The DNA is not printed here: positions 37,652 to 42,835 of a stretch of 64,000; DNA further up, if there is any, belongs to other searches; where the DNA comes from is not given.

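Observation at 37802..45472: Eight copies of a bounded LRR cassette, and a tethered giant protein paired with an untethered lipoprotein sharing its C-terminal DxDxDG domain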

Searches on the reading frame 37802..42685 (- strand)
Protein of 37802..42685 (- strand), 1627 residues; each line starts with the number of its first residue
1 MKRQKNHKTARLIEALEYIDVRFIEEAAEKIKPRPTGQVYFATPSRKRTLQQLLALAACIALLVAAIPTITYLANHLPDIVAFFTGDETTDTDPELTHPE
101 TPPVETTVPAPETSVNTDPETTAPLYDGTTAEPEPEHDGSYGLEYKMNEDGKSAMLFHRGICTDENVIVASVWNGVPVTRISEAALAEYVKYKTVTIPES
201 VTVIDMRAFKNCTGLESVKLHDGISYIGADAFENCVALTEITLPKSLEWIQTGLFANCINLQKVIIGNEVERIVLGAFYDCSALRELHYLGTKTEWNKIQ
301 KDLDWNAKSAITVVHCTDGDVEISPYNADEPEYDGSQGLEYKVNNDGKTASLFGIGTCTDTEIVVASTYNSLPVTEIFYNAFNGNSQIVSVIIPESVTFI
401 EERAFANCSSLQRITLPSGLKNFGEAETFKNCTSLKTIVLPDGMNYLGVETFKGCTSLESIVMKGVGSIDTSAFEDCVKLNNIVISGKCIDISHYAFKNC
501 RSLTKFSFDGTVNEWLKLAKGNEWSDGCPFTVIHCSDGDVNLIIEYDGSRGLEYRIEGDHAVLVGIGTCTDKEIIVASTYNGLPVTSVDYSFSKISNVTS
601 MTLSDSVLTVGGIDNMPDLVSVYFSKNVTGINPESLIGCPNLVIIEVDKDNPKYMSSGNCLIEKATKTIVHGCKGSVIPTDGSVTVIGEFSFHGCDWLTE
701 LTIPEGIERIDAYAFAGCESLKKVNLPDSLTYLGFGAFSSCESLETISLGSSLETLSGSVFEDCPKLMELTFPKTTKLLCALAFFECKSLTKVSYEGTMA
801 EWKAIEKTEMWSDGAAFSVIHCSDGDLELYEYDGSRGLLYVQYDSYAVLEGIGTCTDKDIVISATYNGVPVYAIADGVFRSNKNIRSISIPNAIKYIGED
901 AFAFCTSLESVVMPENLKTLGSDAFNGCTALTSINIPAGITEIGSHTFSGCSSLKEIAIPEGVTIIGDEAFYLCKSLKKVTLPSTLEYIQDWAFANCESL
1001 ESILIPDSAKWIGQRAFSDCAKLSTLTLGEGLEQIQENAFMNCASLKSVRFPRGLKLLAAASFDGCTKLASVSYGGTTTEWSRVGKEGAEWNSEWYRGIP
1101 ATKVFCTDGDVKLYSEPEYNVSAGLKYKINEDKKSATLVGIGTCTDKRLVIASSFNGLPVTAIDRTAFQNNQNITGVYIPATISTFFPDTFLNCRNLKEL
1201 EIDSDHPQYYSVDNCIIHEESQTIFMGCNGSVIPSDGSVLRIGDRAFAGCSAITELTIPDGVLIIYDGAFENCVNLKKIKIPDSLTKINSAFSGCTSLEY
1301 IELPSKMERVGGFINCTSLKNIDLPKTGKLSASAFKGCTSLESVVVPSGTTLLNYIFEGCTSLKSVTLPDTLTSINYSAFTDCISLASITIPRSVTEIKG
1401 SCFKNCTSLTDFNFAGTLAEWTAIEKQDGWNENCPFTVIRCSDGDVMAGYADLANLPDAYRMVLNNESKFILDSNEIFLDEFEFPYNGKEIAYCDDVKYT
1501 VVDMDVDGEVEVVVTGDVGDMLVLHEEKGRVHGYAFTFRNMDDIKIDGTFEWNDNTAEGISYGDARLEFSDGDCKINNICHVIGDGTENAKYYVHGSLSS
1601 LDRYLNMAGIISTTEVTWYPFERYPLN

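Call 12: search_protein_families(library=pfam, proteins=[window:37802-42685:-], max_evalue=0.01)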
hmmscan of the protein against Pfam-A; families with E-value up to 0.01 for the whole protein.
window:37802-42685:- (1627 aa): 5 families
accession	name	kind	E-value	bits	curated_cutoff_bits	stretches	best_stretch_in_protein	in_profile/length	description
PF13306.12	LRR_5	-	7.8e-199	650.1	27.7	8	874-1000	3-126/127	BspA type Leucine rich repeat region (6 copies)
PF13855.12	LRR_8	-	3.7e-40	135.9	27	0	730-770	13-54/61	Leucine rich repeat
PF23952.1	LRR_EndoS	-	5.6e-10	39.9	27.9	0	427-485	53-113/116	Endo-beta-N-acetylglucosaminidase EndoS LRR domain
PF12799.13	LRR_4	-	8.6e-08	32.6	27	0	720-756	2-42/44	Leucine Rich repeats (2 copies)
PF05725.18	FNIP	-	8.3e-07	29.5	21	0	1362-1399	4-40/44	FNIP Repeat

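Call 29: search_protein_families(library=ncbifam, proteins=[window:37802-42685:-], max_evalue=0.01)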
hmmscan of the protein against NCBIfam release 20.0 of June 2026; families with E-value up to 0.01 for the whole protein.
window:37802-42685:- (1627 aa): 2 families
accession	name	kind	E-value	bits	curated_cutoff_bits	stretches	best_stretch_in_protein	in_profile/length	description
NF047961.1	adhesin_HupY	equivalog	2e-70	238.1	1250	7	953-1064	187-297/978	leucine-rich repeat adhesin HupY/LrrG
NF045861.1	glide_Gli349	exception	2.4e-30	104.1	1750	3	928-997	2676-2744/3169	gliding machinery surface structure protein Gli349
